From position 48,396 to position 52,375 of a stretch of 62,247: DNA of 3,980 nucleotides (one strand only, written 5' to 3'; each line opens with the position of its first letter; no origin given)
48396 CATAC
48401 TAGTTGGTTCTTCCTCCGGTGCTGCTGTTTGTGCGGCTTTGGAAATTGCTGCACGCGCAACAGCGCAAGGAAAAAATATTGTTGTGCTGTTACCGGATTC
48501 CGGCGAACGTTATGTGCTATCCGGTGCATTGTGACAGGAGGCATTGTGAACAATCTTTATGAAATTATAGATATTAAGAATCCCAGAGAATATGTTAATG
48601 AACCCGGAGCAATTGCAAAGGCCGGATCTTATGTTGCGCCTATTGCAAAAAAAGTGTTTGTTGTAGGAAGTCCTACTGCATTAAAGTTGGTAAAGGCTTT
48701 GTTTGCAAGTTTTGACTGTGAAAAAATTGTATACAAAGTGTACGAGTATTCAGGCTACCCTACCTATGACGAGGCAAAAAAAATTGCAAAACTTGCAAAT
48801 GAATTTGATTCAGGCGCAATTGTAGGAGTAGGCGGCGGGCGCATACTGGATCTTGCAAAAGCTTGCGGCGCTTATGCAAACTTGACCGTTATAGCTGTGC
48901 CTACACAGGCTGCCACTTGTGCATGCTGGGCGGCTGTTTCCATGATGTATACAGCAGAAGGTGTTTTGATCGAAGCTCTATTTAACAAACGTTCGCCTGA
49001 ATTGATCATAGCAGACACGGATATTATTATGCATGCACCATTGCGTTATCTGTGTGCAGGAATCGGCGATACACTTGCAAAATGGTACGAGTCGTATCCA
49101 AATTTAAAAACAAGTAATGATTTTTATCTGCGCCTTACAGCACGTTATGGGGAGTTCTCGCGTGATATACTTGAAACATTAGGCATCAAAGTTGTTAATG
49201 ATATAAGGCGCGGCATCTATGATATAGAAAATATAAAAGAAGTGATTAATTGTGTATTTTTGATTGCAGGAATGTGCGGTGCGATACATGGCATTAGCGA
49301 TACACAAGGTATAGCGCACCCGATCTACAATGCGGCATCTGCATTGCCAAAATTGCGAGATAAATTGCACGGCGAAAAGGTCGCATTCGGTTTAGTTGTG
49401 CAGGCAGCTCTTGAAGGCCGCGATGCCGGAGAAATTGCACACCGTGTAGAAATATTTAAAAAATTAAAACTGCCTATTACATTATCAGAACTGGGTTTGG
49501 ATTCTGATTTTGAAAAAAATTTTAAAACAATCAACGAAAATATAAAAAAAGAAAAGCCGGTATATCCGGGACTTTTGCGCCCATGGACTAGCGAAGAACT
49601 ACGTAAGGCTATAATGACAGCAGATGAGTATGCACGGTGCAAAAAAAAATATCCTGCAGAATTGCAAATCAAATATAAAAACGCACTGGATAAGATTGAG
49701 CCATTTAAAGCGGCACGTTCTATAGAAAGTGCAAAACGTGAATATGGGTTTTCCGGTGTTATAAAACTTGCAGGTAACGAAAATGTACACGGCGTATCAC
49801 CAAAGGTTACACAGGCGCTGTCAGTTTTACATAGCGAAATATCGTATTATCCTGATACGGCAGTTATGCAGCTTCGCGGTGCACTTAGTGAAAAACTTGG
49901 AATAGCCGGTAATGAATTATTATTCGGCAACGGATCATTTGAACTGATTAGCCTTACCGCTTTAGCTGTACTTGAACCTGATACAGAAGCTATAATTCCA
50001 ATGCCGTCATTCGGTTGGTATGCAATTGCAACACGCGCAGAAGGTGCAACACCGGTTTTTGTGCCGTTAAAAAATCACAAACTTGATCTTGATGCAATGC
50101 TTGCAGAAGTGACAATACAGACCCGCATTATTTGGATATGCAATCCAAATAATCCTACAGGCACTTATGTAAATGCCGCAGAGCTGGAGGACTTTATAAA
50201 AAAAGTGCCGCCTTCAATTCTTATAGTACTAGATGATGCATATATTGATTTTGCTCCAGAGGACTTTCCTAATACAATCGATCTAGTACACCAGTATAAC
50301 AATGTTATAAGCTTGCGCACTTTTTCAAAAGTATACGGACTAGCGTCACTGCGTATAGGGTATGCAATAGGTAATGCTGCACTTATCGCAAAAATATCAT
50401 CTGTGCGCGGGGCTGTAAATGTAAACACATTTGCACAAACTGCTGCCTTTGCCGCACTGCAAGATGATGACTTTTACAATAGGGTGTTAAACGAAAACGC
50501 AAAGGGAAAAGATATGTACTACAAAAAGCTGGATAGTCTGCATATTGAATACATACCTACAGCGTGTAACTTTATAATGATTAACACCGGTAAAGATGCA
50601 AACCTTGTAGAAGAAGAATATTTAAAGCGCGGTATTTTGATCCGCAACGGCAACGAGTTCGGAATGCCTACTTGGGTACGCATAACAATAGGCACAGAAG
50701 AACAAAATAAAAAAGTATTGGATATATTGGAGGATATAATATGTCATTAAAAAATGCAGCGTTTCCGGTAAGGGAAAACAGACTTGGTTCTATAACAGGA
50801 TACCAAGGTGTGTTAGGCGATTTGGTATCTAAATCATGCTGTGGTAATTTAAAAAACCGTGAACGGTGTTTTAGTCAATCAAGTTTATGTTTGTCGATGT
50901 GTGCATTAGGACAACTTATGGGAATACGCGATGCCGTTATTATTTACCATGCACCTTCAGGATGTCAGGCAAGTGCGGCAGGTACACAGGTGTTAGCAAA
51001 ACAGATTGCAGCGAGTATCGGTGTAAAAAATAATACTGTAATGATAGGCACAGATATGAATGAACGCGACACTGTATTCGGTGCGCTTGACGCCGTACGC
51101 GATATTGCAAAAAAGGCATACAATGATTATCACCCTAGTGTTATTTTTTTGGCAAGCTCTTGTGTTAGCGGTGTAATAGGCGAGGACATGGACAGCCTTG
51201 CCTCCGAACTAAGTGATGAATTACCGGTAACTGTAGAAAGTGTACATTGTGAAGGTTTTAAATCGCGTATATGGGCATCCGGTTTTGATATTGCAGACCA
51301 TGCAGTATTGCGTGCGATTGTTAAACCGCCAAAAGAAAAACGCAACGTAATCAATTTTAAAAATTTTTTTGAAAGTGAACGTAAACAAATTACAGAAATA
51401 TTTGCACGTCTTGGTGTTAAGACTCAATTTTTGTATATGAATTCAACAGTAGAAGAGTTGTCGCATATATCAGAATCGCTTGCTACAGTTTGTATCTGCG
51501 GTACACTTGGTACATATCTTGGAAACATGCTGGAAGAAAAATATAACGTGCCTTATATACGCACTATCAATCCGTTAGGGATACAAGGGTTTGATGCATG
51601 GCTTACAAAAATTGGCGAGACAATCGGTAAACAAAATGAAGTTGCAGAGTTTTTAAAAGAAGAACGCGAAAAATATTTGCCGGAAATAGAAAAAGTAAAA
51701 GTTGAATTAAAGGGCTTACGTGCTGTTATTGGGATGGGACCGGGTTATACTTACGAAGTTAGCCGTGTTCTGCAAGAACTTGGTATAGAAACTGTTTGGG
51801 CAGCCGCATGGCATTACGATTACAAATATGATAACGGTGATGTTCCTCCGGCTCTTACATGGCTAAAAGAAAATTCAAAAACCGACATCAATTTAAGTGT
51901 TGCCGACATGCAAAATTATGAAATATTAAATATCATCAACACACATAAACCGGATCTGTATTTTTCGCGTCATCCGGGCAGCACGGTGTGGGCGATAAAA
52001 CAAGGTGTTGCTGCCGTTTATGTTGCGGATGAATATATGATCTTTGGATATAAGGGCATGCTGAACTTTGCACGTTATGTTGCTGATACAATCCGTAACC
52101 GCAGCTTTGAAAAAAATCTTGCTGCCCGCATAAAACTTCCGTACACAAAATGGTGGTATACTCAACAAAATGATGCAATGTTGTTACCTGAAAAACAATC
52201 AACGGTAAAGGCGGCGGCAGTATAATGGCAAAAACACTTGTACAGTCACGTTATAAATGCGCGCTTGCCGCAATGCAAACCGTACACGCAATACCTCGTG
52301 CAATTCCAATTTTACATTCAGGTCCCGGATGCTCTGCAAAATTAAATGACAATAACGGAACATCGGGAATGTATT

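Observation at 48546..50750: Single-polypeptide fusion of a glycerol-dehydrogenase-type Fe-ADH and a HisC-type aminotransferase immediately upstream of the NifD/K-like genes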

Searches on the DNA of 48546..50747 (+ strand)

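Call 52: search_rna_families(sources=[L014, L015, L021, L022, L023, L025], threshold=gathering)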
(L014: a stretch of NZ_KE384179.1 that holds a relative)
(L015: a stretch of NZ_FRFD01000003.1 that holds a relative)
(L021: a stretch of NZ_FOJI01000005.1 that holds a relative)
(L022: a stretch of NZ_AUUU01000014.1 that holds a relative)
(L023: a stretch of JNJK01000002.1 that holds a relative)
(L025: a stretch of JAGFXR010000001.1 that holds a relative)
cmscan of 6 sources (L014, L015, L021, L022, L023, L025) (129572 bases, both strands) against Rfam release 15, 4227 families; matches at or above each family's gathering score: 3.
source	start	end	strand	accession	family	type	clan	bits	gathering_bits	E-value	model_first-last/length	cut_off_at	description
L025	12273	12493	+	RF00230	T-box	Cis-reg; leader;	-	109.8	93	4.5e-23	1-219/219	no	T-box leader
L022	12362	12587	+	RF00230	T-box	Cis-reg; leader;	-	105.8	93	4.8e-22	1-219/219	no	T-box leader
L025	16860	16994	+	RF01482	AdoCbl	Cis-reg; riboswitch;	CL00101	50.8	50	4.6e-06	1-149/149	no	AdoCbl (Cobalamin/B12) riboswitch aptamer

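Call 53: search_rna_families(sources=[L029, L031, L035, L036, L038, L046], threshold=gathering)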
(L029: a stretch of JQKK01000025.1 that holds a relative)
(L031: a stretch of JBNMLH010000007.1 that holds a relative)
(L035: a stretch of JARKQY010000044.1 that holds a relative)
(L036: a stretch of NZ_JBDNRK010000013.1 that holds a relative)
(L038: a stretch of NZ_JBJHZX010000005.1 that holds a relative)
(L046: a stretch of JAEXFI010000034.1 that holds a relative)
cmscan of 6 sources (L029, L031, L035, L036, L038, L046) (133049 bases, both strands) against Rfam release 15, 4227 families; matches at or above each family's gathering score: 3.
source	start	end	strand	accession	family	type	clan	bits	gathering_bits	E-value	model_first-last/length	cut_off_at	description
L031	3995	4194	+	RF00230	T-box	Cis-reg; leader;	-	116.9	93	7.1e-25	1-219/219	no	T-box leader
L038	9706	9810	+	RF00162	SAM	Cis-reg; riboswitch;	CL00012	71.8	44.4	1.6e-14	1-108/108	no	SAM riboswitch aptamer (S box leader)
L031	17481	17550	+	RF00005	tRNA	Gene; tRNA;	CL00001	43.8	29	1.1e-05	1-71/71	no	tRNA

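Call 54: search_rna_families(sources=[L022, L025, L031, L038], threshold=gathering, show_alignments=4)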
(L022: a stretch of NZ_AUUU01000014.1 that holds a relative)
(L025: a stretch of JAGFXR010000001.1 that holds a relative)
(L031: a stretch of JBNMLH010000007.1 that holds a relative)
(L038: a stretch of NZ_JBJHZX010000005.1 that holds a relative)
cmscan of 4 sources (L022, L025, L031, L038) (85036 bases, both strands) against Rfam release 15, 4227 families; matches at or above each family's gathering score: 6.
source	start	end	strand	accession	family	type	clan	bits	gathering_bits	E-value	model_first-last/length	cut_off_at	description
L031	3995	4194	+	RF00230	T-box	Cis-reg; leader;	-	116.9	93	4.6e-25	1-219/219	no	T-box leader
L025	12273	12493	+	RF00230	T-box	Cis-reg; leader;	-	109.8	93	2.9e-23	1-219/219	no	T-box leader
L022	12362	12587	+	RF00230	T-box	Cis-reg; leader;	-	105.8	93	3.2e-22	1-219/219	no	T-box leader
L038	9706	9810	+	RF00162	SAM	Cis-reg; riboswitch;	CL00012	71.8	44.4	1e-14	1-108/108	no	SAM riboswitch aptamer (S box leader)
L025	16860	16994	+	RF01482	AdoCbl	Cis-reg; riboswitch;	CL00101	50.8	50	3e-06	1-149/149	no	AdoCbl (Cobalamin/B12) riboswitch aptamer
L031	17481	17550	+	RF00005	tRNA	Gene; tRNA;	CL00001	43.8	29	6.7e-06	1-71/71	no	tRNA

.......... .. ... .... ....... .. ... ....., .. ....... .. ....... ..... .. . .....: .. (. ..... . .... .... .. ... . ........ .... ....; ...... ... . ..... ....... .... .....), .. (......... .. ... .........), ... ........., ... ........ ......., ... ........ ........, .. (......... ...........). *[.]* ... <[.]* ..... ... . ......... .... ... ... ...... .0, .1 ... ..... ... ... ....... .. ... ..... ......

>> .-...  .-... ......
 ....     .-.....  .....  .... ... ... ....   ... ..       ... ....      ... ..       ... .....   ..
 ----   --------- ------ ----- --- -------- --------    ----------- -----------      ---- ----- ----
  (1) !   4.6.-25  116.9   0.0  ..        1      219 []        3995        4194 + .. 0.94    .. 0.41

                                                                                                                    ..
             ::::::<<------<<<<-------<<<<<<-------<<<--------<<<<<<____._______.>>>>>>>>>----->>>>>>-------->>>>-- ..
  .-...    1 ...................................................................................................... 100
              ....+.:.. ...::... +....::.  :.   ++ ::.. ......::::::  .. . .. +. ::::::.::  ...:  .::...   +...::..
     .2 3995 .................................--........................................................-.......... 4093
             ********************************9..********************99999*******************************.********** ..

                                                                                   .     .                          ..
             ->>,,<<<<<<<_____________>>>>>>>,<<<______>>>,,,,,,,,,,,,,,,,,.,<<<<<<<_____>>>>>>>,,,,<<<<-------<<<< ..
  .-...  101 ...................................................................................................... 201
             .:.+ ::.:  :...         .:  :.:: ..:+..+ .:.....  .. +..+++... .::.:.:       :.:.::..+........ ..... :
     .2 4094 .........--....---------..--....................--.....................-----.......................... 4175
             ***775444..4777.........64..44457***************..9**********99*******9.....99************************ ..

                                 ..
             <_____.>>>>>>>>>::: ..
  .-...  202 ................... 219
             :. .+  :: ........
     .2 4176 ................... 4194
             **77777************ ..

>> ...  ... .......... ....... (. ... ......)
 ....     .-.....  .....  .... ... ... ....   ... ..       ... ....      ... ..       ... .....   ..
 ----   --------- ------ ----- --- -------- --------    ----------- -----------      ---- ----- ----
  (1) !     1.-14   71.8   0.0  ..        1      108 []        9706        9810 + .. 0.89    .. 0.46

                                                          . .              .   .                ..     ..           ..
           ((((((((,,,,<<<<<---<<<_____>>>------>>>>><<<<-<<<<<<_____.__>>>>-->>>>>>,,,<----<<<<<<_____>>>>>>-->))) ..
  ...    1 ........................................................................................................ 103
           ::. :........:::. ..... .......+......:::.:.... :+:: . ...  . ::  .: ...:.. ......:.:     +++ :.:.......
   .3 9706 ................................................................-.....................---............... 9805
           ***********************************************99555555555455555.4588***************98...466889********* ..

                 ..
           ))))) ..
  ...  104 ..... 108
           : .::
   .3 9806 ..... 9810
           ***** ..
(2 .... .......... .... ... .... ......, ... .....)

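Call 56: search_rna_families(sources=[L009, L016, L018, L019, L020, L026, L027, L030], threshold=gathering)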
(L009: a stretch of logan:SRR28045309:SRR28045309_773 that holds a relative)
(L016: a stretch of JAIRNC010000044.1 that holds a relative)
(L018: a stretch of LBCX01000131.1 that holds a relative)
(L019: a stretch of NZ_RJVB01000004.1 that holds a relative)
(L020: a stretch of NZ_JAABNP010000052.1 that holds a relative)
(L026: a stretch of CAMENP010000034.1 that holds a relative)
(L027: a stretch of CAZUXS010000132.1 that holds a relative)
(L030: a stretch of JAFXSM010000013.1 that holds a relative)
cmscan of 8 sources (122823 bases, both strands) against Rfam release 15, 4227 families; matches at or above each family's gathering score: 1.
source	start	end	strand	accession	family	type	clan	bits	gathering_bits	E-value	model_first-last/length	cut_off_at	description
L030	5995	6086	-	RF03162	TD-2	Gene; sRNA;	CL00124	58.6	48.7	4.6e-06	1-98/98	no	TD-2 RNA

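Call 57: search_rna_families(sources=[L032, L033, L037, L039, L040, L041, L051, L060, L076, L017, L013], threshold=gathering)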
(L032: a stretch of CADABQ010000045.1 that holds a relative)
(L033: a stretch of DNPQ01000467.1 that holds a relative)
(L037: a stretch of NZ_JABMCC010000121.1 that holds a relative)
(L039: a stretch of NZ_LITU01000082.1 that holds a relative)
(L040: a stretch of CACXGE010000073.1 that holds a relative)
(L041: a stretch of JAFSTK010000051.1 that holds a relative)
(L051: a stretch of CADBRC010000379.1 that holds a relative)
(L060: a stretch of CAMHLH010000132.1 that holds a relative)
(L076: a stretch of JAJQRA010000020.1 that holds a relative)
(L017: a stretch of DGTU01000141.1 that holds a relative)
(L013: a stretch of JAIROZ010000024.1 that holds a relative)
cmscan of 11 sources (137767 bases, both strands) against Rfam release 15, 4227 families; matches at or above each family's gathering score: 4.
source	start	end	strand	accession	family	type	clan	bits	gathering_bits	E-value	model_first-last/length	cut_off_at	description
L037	20704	20820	-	RF00001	5S_rRNA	Gene; rRNA;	CL00113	93.1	38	1.7e-18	1-120/120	no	5S ribosomal RNA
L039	20579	20695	-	RF00001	5S_rRNA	Gene; rRNA;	CL00113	89.8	38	1.3e-17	1-120/120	no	5S ribosomal RNA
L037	11195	11297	+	RF00059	TPP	Cis-reg; riboswitch;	-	77.1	54.3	3.9e-13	1-105/105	no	TPP riboswitch aptamer (THI element)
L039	11184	11286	+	RF00059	TPP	Cis-reg; riboswitch;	-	76.3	54.3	6e-13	1-105/105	no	TPP riboswitch aptamer (THI element)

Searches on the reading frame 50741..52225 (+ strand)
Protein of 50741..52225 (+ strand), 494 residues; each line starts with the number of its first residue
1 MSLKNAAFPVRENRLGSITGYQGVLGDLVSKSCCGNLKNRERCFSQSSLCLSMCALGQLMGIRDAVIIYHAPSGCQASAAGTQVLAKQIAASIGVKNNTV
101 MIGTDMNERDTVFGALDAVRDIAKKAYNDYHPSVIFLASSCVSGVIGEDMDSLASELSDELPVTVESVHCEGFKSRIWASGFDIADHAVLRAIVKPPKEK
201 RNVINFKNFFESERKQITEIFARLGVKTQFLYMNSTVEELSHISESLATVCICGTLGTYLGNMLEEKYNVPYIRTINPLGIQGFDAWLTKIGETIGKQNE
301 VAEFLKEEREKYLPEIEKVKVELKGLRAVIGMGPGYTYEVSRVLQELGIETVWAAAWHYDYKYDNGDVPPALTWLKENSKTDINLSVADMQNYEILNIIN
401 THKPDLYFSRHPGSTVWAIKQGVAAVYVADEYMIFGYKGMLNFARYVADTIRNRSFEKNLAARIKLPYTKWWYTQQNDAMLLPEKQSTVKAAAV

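Call 3: search_protein_families(library=pfam, proteins=[window:50741-52225:+])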
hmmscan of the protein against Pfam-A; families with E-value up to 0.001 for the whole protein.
window:50741-52225:+ (494 aa): 1 family
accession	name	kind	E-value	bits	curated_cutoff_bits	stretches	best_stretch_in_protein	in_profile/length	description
PF00148.24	Oxidored_nitro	-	3.3e-69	234.1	28.6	1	50-451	1-398/399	Nitrogenase component 1 type Oxidoreductase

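Call 4: search_protein_families(library=ncbifam, proteins=[window:50741-52225:+])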
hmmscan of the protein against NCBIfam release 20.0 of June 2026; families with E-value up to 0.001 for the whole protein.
window:50741-52225:+ (494 aa): 19 families
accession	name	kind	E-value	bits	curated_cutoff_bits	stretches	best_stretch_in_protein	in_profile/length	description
TIGR01862.1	N2-ase-Ialpha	subfamily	8e-48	163.2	486.05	1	61-454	48-440/444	nitrogenase component I subunit alpha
TIGR01283.1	nifE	equivalog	1.8e-44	152.1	505.1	1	39-453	34-447/459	nitrogenase iron-molybdenum cofactor biosynthesis protein NifE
TIGR01282.1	nifD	equivalog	1.2e-36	126.5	653.55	1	59-456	59-459/466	nitrogenase molybdenum-iron protein alpha chain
TIGR01284.1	alt_nitrog_alph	subfamily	7.6e-34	116.9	512.8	1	61-453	58-446/457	nitrogenase subunit alpha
TIGR01861.1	ANFD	equivalog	8.3e-20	70.7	873.8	1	61-451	61-447/513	nitrogenase iron-iron protein, alpha chain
NF011047.0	PRK14477.1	equivalog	1.8e-19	69.1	1229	1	58-456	44-443/917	bifunctional nitrogenase iron-molybdenum cofactor biosynthesis protein NifEN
TIGR01860.1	VNFD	equivalog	3.4e-19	68.9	823.1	1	50-453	51-448/461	nitrogenase vanadium-iron protein, alpha chain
NF002768.0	PRK02842.1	equivalog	4.1e-19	68.8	324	1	115-406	80-359/423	ferredoxin:protochlorophyllide reductase (ATP-dependent) subunit N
TIGR01279.1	DPOR_bchN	equivalog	1.6e-17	63.5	419.95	1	118-408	71-348/407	ferredoxin:protochlorophyllide reductase (ATP-dependent) subunit N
TIGR02932.1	vnfK_nitrog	equivalog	1.5e-16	60.3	873.95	1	55-408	21-389/457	V-containing nitrogenase subunit beta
TIGR01278.1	DPOR_BchB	equivalog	3.2e-15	56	490.35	1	67-357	28-324/512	ferredoxin:protochlorophyllide reductase (ATP-dependent) subunit B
TIGR02931.1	anfK_nitrog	equivalog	3.7e-14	52.3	853.85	1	44-312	13-298/461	Fe-only nitrogenase subunit beta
TIGR01286.1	nifK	equivalog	1.2e-13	50.4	427.3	2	96-228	107-250/516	nitrogenase molybdenum-iron protein subunit beta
TIGR01285.1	nifN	equivalog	1.4e-11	44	326.8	2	59-162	27-122/433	nitrogenase iron-molybdenum cofactor biosynthesis protein NifN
TIGR03282.1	methan_mark_13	equivalog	1e-10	41.2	268.4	1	55-169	10-113/352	Ni-sirohydrochlorin a,c-diamide reductive cyclase catalytic subunit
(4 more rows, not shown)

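Call 26: search_solved_structures(query=window:50741-52222:+, max_evalue=0.00001)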
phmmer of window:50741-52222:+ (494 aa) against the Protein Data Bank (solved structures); distinct sequences matched with E-value up to 0.00001: 43.
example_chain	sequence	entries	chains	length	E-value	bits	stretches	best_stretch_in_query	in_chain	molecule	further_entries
9fmg_A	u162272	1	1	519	3.5e-86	292.8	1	2-475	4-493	Nitrogenase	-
9d9u_A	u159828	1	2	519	4.5e-86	292.5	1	3-475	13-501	Nitrogenase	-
9p1x_A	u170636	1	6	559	9.7e-32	113.3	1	59-363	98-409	Nitrogenase protein alpha chain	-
5vpw_A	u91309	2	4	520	2.7e-30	108.5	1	56-395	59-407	Nitrogenase molybdenum-iron protein alpha chain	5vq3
4wn9_A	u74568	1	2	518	2.7e-30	108.5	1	56-395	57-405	Nitrogenase molybdenum-iron protein alpha chain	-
4wes_A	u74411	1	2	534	3e-30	108.4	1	55-395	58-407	Nitrogenase molybdenum-iron protein alpha chain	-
1mio_A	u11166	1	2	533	3e-30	108.4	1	55-395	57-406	NITROGENASE MOLYBDENUM IRON PROTEIN (ALPHA CHAIN)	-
9spz_A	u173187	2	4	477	2.4e-20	75.7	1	61-448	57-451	Nitrogenase protein alpha chain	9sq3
8oie_A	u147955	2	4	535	2.4e-18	69.2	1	54-450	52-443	Nitrogenase protein alpha chain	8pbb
5n6y_A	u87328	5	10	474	5.2e-18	68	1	55-453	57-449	Nitrogenase vanadium-iron protein alpha chain | Nitrogenase protein alpha chain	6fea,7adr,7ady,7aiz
8boq_A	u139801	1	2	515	2e-17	66.1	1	54-451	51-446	Nitrogenase protein alpha chain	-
4nd8_A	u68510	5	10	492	1.8e-14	56.3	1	50-458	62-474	Nitrogenase molybdenum-iron protein alpha chain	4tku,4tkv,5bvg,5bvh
4wza_A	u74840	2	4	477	1.9e-14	56.3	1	50-457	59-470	Nitrogenase molybdenum-iron protein alpha chain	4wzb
6bbl_A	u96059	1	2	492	2e-14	56.2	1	50-458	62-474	Nitrogenase molybdenum-iron protein alpha chain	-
8p8g_A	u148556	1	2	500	2e-14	56.2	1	50-458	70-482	Nitrogenase protein alpha chain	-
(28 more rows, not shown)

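Call 70: search_solved_structures(query=window:50741-52222:+, max_evalue=1e-60, show_alignments=1)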
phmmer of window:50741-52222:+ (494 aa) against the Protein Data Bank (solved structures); distinct sequences matched with E-value up to 1e-60: 2.
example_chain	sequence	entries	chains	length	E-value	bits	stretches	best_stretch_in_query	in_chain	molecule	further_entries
9fmg_A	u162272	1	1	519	3.5e-86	292.8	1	2-475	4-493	Nitrogenase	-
9d9u_A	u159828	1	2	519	4.5e-86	292.5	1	3-475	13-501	Nitrogenase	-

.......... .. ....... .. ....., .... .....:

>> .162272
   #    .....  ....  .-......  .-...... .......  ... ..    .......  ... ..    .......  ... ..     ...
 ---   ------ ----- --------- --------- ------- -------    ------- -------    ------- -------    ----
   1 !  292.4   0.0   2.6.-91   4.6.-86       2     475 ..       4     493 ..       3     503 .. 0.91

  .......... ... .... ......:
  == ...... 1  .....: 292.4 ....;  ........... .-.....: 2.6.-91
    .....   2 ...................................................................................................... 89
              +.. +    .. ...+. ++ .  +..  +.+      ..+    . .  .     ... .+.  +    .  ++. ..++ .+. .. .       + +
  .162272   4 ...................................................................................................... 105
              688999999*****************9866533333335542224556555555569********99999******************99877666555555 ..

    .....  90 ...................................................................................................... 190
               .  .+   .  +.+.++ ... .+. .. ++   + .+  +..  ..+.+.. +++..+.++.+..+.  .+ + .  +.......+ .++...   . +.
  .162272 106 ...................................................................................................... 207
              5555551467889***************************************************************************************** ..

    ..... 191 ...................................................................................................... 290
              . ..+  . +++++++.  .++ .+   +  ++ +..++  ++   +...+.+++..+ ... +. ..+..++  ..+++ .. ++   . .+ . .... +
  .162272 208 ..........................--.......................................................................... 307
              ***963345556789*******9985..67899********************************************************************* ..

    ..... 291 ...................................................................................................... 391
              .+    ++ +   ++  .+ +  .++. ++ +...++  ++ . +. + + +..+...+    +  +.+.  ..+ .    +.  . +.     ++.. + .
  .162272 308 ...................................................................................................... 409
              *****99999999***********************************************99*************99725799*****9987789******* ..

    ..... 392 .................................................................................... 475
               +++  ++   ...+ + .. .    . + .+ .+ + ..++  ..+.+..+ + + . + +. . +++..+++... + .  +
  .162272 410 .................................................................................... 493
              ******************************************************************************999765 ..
